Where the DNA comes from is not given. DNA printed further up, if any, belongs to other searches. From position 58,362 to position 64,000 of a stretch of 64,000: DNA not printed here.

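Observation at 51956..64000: Translationally coupled operon: reductase-terminated type I PKS, PPTase, sensor-less MCP and giant STK-STAND-GAF kinase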

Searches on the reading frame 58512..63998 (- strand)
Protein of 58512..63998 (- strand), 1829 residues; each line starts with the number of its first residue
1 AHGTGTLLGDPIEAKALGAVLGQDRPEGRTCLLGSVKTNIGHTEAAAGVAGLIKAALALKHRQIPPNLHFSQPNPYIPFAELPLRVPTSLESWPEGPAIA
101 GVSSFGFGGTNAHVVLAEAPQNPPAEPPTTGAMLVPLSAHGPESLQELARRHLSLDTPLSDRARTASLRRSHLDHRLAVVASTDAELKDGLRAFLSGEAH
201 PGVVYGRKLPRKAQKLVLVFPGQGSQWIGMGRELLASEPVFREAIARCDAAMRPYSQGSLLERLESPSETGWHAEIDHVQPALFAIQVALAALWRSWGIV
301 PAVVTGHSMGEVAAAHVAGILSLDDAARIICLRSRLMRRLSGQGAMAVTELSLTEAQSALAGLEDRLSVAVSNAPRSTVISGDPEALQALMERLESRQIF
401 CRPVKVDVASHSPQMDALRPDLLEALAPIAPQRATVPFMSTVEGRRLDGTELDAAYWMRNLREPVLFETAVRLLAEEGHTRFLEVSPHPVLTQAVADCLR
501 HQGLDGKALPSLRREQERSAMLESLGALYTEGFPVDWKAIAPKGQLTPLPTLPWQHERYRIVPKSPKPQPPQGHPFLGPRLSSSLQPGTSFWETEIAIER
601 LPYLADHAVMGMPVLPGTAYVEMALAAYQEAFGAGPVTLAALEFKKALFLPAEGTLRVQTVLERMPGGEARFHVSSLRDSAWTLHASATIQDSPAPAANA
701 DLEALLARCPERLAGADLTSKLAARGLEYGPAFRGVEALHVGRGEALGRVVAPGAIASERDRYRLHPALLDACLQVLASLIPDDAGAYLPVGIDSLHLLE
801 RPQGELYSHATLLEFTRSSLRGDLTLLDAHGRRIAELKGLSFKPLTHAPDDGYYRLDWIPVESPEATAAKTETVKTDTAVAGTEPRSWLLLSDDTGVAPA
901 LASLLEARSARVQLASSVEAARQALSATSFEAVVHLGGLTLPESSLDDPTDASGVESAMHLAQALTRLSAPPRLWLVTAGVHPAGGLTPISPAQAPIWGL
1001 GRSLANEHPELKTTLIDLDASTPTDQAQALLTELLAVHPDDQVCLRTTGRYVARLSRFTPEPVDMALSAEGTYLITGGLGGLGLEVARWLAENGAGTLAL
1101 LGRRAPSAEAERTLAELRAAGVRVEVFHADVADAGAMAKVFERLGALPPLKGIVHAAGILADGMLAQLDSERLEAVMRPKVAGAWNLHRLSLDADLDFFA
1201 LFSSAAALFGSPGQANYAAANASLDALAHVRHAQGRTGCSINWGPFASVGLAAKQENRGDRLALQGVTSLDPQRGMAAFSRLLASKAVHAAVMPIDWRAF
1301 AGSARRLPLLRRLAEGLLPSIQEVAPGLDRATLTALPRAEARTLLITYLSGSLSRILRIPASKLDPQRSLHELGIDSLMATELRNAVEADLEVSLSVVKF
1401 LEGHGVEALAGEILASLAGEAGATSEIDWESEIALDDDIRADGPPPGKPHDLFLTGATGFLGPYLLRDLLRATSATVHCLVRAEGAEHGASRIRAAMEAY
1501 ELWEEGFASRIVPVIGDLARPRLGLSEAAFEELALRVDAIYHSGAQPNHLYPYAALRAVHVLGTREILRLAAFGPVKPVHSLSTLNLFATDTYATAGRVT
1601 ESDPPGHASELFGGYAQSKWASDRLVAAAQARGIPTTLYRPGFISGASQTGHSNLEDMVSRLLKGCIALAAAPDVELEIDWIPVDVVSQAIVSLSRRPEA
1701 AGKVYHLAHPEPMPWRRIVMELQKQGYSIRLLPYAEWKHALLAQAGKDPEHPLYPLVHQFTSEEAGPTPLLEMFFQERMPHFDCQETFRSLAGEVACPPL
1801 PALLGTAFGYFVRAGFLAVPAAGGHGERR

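Call 3: search_protein_families(library=pfam, proteins=[window:58512-63998:-], max_evalue=0.01)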
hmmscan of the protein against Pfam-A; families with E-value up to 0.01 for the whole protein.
window:58512-63998:- (1829 aa): 17 families
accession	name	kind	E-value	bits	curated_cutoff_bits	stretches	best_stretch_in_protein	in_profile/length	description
PF00698.26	Acyl_transf_1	-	2.7e-95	320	32.7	1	218-519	2-303/319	Acyl transferase domain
PF08659.16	KR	-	2.5e-67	226.7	22.6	1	1071-1247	1-179/180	KR domain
PF07993.18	NAD_binding_4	-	6.3e-62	209.5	20.1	1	1454-1691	1-258/258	Male sterility protein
PF14765.12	PS-DH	-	5.5e-37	127.3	23.7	1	698-849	2-163/166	Polyketide synthase dehydratase N-terminal domain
PF02801.28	Ketoacyl-synt_C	-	5.5e-26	91.4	20.8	1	1-70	50-118/119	Beta-ketoacyl synthase, C-terminal domain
PF21089.3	PKS_DH_N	-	9.2e-25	87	27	1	574-676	1-102/103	Polyketide synthase dehydratase domain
PF01370.27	Epimerase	-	7.2e-21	75.1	20.9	2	1453-1706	2-238/240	NAD dependent epimerase/dehydratase family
PF16197.11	KAsynt_C_assoc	-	1.2e-18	67.9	33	1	73-176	1-107/111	Ketoacyl-synthetase C-terminal extension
PF00106.31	adh_short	-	9.3e-16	58.3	26.6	1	1074-1230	4-162/195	short chain dehydrogenase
PF00550.31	PP-binding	-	2.2e-12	47.5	20.8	1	1349-1411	3-65/67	Phosphopantetheine attachment site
PF13561.12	adh_short_C2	-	8.9e-09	35.7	27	1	1081-1229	7-155/236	Enoyl-(Acyl carrier protein) reductase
PF23297.2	ACP_SdgA_C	-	9.5e-07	29.3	27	1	1352-1416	18-82/95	Highly reducing polyketide synthase sdgA, C-terminal ACP domain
PF22621.2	CurL-like_PKS_C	-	9.5e-07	29.1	27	1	134-189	2-62/64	CurL-like, PKS C-terminal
PF16363.11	GDP_Man_Dehyd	-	2.8e-05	24.2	27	0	1454-1546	2-85/332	GDP-mannose 4,6 dehydratase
PF02719.21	Polysacc_synt_2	-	8e-05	22.4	20.2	0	1453-1584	2-128/293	Polysaccharide biosynthesis protein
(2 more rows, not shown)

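Call 20: find_homologous_proteins(query=window:58512-63998:-, max_evalue=1e-50)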
Query window:58512-63998:- (1829 aa): 7991 proteins with E <= 1e-50 among 8000 candidates; the best 120 are listed.
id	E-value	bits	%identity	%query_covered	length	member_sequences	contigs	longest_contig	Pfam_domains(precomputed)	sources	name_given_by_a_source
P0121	0.0e+0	2958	74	100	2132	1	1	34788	PF08659.17,PF22336.3,PF00109.33,PF21089.4,PF22621.3,PF00550.32,PF13561.13,PF16197.12,PF01370.28,PF22953.4,PF00698.27,PF14765.13,PF07993.19,PF00106.32,PF02801.29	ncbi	-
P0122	0.0e+0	2948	74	100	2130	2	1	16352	PF08659.17,PF22336.3,PF00109.33,PF21089.4,PF22621.3,PF00550.32,PF13561.13,PF23297.2,PF16197.12,PF01370.28,PF22953.4,PF00698.27,PF14765.13,PF07993.19,PF00106.32,PF02801.29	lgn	-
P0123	0.0e+0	2811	70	100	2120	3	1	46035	PF08659.17,PF22336.3,PF00109.33,PF21089.4,PF22621.3,PF00550.32,PF13561.13,PF16197.12,PF01370.28,PF22953.4,PF00698.27,PF01073.26,PF14765.13,PF07993.19,PF00106.32,PF02801.29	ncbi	ncbi:Phthiocerol/phenolphthiocerol synthesis polyketide synthase type I PpsA [compost metagenome]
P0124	0.0e+0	2681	68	100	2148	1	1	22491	PF08659.17,PF22336.3,PF00109.33,PF21089.4,PF16363.12,PF22621.3,PF00550.32,PF13561.13,PF23297.2,PF16197.12,PF01370.28,PF00698.27,PF14765.13,PF07993.19,PF00106.32,PF02801.29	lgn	-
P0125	0.0e+0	2675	68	100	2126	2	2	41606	PF08659.17,PF22336.3,PF00109.33,PF21089.4,PF16363.12,PF22621.3,PF00550.32,PF13561.13,PF00108.30,PF23297.2,PF16197.12,PF01370.28,PF00698.27,PF14765.13,PF07993.19,PF00106.32,PF02801.29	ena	-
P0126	0.0e+0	1830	53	31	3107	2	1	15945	PF08659.17,PF22336.3,PF00109.33,PF22621.3,PF00550.32,PF13561.13,PF00108.30,PF23297.2,PF16197.12,PF22953.4,PF00698.27,PF00106.32,PF02801.29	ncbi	-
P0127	0.0e+0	1821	53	31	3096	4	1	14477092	PF08659.17,PF22336.3,PF00109.33,PF22621.3,PF00550.32,PF13561.13,PF00108.30,PF23297.2,PF16197.12,PF22953.4,PF00698.27,PF00106.32,PF02801.29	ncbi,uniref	ncbi:SDR family NAD(P)-dependent oxidoreductase [Sorangium sp. So ce321]|uniref:SDR family NAD(P)-de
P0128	0.0e+0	1811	53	31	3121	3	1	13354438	PF08659.17,PF22336.3,PF00109.33,PF22621.3,PF00550.32,PF13561.13,PF00108.30,PF23297.2,PF16197.12,PF22953.4,PF00698.27,PF00106.32,PF02801.29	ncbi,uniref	ncbi:SDR family NAD(P)-dependent oxidoreductase [Sorangium sp. So ce1000]|uniref:SDR family NAD(P)-d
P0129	0.0e+0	1679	57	30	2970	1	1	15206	PF08659.17,PF22336.3,PF00109.33,PF22621.3,PF00550.32,PF13561.13,PF00108.30,PF16197.12,PF01370.28,PF22953.4,PF00698.27,PF00106.32,PF02801.29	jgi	jgi:acyl transferase domain-containing protein/acyl carrier protein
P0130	0.0e+0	1586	46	51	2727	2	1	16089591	PF08659.17,PF22336.3,PF00109.33,PF21394.4,PF21089.4,PF22621.3,PF00550.32,PF13561.13,PF00108.30,PF23297.2,PF16197.12,PF22953.4,PF00698.27,PF00107.33,PF14765.13,PF00106.32,PF02801.29,PF13602.13,PF08240.18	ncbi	ncbi:SDR family NAD(P)-dependent oxidoreductase [Sorangium sp. So ce216]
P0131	0.0e+0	1584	47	99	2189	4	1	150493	PF08659.17,PF22336.3,PF00109.33,PF21089.4,PF16363.12,PF22621.3,PF00550.32,PF23297.2,PF16197.12,PF01370.28,PF00698.27,PF02719.22,PF01073.26,PF14765.13,PF07993.19,PF00106.32,PF02801.29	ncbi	-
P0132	0.0e+0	1561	46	59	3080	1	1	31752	PF08659.17,PF22336.3,PF00109.33,PF21089.4,PF22621.3,PF00550.32,PF13561.13,PF00108.30,PF16197.12,PF00698.27,PF00107.33,PF14765.13,PF00106.32,PF02801.29,PF13602.13,PF08240.18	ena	-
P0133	0.0e+0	1527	46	69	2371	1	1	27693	PF08659.17,PF22336.3,PF00109.33,PF21394.4,PF21089.4,PF22621.3,PF00550.32,PF13561.13,PF00108.30,PF23297.2,PF16197.12,PF22953.4,PF00698.27,PF14765.13,PF00106.32,PF02801.29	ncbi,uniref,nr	ncbi:type I polyketide synthase [Archangium sp.]|uniref:type I polyketide synthase n=1 Tax=Archangiu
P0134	0.0e+0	1523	42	77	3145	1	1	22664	PF08659.17,PF22336.3,PF00109.33,PF21089.4,PF22621.3,PF00550.32,PF13561.13,PF00108.30,PF23297.2,PF16197.12,PF01370.28,PF22953.4,PF00698.27,PF14765.13,PF00106.32,PF02801.29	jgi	jgi:acyl transferase domain-containing protein/acyl carrier protein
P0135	0.0e+0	1520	46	69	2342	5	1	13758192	PF08659.17,PF22336.3,PF00109.33,PF21089.4,PF22621.3,PF00550.32,PF13561.13,PF00108.30,PF23297.2,PF16197.12,PF22953.4,PF00698.27,PF14765.13,PF00106.32,PF02801.29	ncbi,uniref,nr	ncbi:type I polyketide synthase [Archangium lansingense]|uniref:Type I polyketide synthase n=1 Tax=A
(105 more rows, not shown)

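Call 21: find_encoding_contigs(protein=P0131, flank=10000, max_places=4)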
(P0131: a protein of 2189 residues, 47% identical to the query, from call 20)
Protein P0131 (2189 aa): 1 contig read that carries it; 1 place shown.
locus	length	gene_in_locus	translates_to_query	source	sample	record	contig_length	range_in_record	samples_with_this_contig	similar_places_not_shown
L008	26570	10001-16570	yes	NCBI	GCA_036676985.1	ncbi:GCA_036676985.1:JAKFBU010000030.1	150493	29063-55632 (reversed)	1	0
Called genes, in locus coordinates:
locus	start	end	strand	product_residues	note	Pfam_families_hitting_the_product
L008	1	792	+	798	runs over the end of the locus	PF00481:PP2C (faint), PF13672:PP2C_2, PF13185:GAF_2, PF01590:GAF, PF13492:GAF_3, PF07228:SpoIIE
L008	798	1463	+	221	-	PF07238:PilZ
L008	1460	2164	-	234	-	PF13581:HATPase_c_2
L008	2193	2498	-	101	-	PF01740:STAS, PF13466:STAS_2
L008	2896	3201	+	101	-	-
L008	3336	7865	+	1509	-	PF00069:Pkinase, PF07714:PK_Tyr_Ser-Thr, PF13191:AAA_16, PF13424:TPR_12 (weak), PF17874:TPR_MalT (weak), PF13424:TPR_12 (weak)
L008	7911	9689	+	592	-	PF00501:AMP-binding, PF23024:AMP-dom_DIP2-like (faint), PF24919:Mug62 (weak)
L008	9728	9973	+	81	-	PF00550:PP-binding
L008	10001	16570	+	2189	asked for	PF00109:ketoacyl-synt, PF02801:Ketoacyl-synt_C, PF16197:KAsynt_C_assoc, PF22621:CurL-like_PKS_C, PF00698:Acyl_transf_1, PF21089:PKS_DH_N, PF14765:PS-DH, PF00106:adh_short, +9 more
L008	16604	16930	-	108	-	PF13466:STAS_2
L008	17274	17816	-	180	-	PF03602:Cons_hypoth95, PF05175:MTS (weak), PF13649:Methyltransf_25 (weak)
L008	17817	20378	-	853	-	PF17191:RecG_wedge, PF01336:tRNA_anti-codon (faint), PF04851:ResIII, PF00270:DEAD, PF00271:Helicase_C, PF22590:Cas3-like_C_2 (weak), PF19833:RecG_dom3_C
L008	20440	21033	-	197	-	PF02245:Pur_DNA_glyco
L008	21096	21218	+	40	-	-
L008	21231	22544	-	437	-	-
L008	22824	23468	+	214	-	PF01618:MotA_ExbB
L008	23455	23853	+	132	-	PF02472:ExbD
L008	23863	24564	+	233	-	PF03544:TonB_C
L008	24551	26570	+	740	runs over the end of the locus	PF13620:CarboxypepD_reg, PF13715:CarbopepD_reg_2, PF07715:Plug, PF00593:TonB_dep_Rec_b-barrel, PF25183:OMP_b-brl_4 (weak)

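Call 22: find_encoding_contigs(protein=P0124, flank=10000, max_places=2)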
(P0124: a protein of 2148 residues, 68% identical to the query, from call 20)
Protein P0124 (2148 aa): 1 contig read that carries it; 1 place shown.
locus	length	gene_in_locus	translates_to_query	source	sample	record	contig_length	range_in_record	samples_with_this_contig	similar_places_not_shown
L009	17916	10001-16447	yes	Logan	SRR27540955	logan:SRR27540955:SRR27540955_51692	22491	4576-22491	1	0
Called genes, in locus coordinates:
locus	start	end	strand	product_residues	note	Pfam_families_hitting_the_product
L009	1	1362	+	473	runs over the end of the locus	-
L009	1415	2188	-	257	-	PF00756:Esterase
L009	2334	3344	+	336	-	PF01207:Dus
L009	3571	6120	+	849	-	PF11897:DUF3417, PF00343:Phosphorylase, PF28476:GlgP_C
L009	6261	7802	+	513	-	PF00171:Aldedh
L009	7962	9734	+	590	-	PF00501:AMP-binding, PF23024:AMP-dom_DIP2-like (weak)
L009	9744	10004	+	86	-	PF23297:ACP_SdgA_C, PF00550:PP-binding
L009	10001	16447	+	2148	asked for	PF00109:ketoacyl-synt, PF02801:Ketoacyl-synt_C, PF16197:KAsynt_C_assoc, PF22621:CurL-like_PKS_C, PF00698:Acyl_transf_1, PF21089:PKS_DH_N, PF14765:PS-DH, PF00106:adh_short, +8 more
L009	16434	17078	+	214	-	PF22624:AASDHPPT_N, PF01648:ACPS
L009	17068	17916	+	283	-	?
